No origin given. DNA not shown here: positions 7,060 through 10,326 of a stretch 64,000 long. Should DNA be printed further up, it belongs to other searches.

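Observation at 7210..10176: Single 988-aa FAAL - carrier protein - SGNH fusion next to tRNA-Leu: a self-contained load/carry/transfer enzyme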

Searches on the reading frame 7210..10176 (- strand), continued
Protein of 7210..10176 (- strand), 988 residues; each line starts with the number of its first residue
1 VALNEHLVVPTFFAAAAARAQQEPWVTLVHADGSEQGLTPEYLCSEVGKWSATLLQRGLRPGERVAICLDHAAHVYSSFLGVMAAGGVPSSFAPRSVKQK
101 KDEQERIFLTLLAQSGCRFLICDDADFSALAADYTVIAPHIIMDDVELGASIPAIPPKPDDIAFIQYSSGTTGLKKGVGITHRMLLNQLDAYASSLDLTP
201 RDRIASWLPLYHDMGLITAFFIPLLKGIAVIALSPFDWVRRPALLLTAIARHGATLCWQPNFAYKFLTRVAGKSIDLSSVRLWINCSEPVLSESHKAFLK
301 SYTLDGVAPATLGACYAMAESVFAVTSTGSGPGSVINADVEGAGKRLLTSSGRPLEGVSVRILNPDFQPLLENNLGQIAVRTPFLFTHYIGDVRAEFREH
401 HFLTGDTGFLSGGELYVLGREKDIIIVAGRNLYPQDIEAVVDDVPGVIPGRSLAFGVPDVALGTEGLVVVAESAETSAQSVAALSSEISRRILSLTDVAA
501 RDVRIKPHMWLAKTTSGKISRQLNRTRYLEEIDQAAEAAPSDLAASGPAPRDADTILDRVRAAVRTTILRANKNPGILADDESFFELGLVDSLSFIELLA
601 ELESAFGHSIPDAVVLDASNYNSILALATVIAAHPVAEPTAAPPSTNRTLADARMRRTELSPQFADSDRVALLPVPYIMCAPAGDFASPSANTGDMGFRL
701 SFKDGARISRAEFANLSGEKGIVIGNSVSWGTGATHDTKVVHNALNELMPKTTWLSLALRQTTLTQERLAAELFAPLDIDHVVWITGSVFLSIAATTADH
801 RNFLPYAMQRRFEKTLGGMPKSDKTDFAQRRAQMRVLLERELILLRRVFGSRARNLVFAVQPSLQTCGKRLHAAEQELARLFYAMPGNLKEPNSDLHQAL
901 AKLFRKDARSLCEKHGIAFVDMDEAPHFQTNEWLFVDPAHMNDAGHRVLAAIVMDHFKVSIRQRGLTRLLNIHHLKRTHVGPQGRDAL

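Call 70: search_protein_families(library=pfam, proteins=[P0048, P0053, P0057, P0058, P0061, P0087, P0105, P0054, P0093], max_evalue=0.01)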
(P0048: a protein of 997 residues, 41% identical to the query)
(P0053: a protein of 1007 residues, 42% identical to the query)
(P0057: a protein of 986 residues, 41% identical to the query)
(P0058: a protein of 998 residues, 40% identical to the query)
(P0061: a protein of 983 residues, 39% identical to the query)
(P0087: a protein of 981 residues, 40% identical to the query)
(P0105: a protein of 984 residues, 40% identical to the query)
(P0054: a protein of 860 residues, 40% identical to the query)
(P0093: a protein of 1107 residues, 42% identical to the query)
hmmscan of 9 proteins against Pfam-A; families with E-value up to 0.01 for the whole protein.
P0048 (997 aa): 3 families
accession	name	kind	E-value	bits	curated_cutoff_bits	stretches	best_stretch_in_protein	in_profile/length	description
PF00501.34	AMP-binding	-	2.9e-52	178.2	29.9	1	22-418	8-384/384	AMP-binding enzyme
PF14535.12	AMP-binding_C_2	-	0.00032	21.3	25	1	460-550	1-89/96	AMP-binding enzyme C-terminal domain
PF00550.31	PP-binding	-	0.0007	20.2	20.8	1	590-661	2-65/67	Phosphopantetheine attachment site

P0053 (1007 aa): 3 families
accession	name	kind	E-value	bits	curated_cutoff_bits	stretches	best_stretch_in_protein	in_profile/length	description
PF00501.34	AMP-binding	-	2.4e-53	181.7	29.9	1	35-417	17-383/384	AMP-binding enzyme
PF14535.12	AMP-binding_C_2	-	0.00093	19.9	25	1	460-552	1-91/96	AMP-binding enzyme C-terminal domain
PF23024.1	AMP-dom_DIP2-like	-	0.0022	18.5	27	1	454-565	2-106/110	Disco-interacting protein 2-like, AMP domain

P0057 (986 aa): 2 families
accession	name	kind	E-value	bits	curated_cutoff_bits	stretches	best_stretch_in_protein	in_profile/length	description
PF00501.34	AMP-binding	-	1.7e-45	155.9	29.9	1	37-414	17-384/384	AMP-binding enzyme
PF00550.31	PP-binding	-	8.4e-06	26.4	20.8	1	595-651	3-54/67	Phosphopantetheine attachment site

P0058 (998 aa): 4 families
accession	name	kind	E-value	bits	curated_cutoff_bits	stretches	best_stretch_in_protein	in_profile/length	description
PF00501.34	AMP-binding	-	7e-44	150.6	29.9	1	26-409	16-383/384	AMP-binding enzyme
PF00550.31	PP-binding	-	1.7e-05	25.4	20.8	1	586-637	3-52/67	Phosphopantetheine attachment site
PF23024.1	AMP-dom_DIP2-like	-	0.00014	22.3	27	1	443-550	2-102/110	Disco-interacting protein 2-like, AMP domain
PF14535.12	AMP-binding_C_2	-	0.0023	18.6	25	1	449-544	1-94/96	AMP-binding enzyme C-terminal domain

P0061 (983 aa): 1 family
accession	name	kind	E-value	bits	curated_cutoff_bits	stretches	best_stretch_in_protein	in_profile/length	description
PF00501.34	AMP-binding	-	8.4e-53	180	29.9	1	35-416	17-384/384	AMP-binding enzyme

P0087 (981 aa): 2 families
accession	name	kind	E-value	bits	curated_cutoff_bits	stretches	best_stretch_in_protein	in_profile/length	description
PF00501.34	AMP-binding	-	2.4e-55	188.4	29.9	1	36-414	17-383/384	AMP-binding enzyme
PF00550.31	PP-binding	-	0.0037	17.9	20.8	0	614-638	29-53/67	Phosphopantetheine attachment site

P0105 (984 aa): 3 families
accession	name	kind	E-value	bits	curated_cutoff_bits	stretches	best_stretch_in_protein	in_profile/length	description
PF00501.34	AMP-binding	-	2.1e-45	155.6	29.9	1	17-415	3-383/384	AMP-binding enzyme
PF00550.31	PP-binding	-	0.0005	20.7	20.8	1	606-660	18-66/67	Phosphopantetheine attachment site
PF14535.12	AMP-binding_C_2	-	0.00065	20.3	25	1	455-545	1-89/96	AMP-binding enzyme C-terminal domain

P0054 (860 aa): 3 families
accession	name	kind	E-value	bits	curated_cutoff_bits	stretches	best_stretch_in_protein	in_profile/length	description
PF00501.34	AMP-binding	-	2.2e-60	204.9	29.9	1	29-391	16-383/384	AMP-binding enzyme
PF00132.30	Hexapep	-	3.3e-08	33.3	27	1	800-834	2-36/36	Bacterial transferase hexapeptide (six repeats)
PF00550.31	PP-binding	-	2.1e-05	25.1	20.8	1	557-622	3-65/67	Phosphopantetheine attachment site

P0093 (1107 aa): 1 family
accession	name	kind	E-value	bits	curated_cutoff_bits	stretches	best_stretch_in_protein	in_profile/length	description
PF00501.34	AMP-binding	-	2.9e-50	171.6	29.9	1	28-369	16-384/384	AMP-binding enzyme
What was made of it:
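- The parallel LbH fusions cannot be hydrolases (call 70).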

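Call 80: find_encoding_contigs(protein=P0008, flank=8000, max_places=1)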
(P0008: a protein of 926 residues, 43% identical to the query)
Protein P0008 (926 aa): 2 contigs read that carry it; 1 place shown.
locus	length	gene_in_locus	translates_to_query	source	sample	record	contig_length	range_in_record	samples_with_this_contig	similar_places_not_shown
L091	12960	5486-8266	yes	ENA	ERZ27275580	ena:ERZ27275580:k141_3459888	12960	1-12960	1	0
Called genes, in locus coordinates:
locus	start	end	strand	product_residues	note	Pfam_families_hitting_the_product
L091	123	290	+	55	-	PF00471:Ribosomal_L33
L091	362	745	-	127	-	PF00072:Response_reg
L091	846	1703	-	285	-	PF00551:Formyl_trans_N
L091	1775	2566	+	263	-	PF04116:FA_hydroxylase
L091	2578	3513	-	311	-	PF00140:Sigma70_r1_2 (weak), PF04542:Sigma70_r2, PF04545:Sigma70_r4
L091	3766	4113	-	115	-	PF01042:Ribonuc_L-PSP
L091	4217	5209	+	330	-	PF04577:Glyco_transf_61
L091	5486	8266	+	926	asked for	PF00501:AMP-binding, PF00550:PP-binding (weak)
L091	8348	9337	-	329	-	-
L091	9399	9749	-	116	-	PF01042:Ribonuc_L-PSP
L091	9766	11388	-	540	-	PF00009:GTP_EFTU, PF01926:MMR_HSR1 (faint), PF22042:EF-G_D2, PF03144:GTP_EFTU_D2 (weak), PF16658:RF3_C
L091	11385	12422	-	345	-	PF00070:Pyr_redox (faint), PF03486:HI0933_like (faint), PF07992:Pyr_redox_2, PF13738:Pyr_redox_3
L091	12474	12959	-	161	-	?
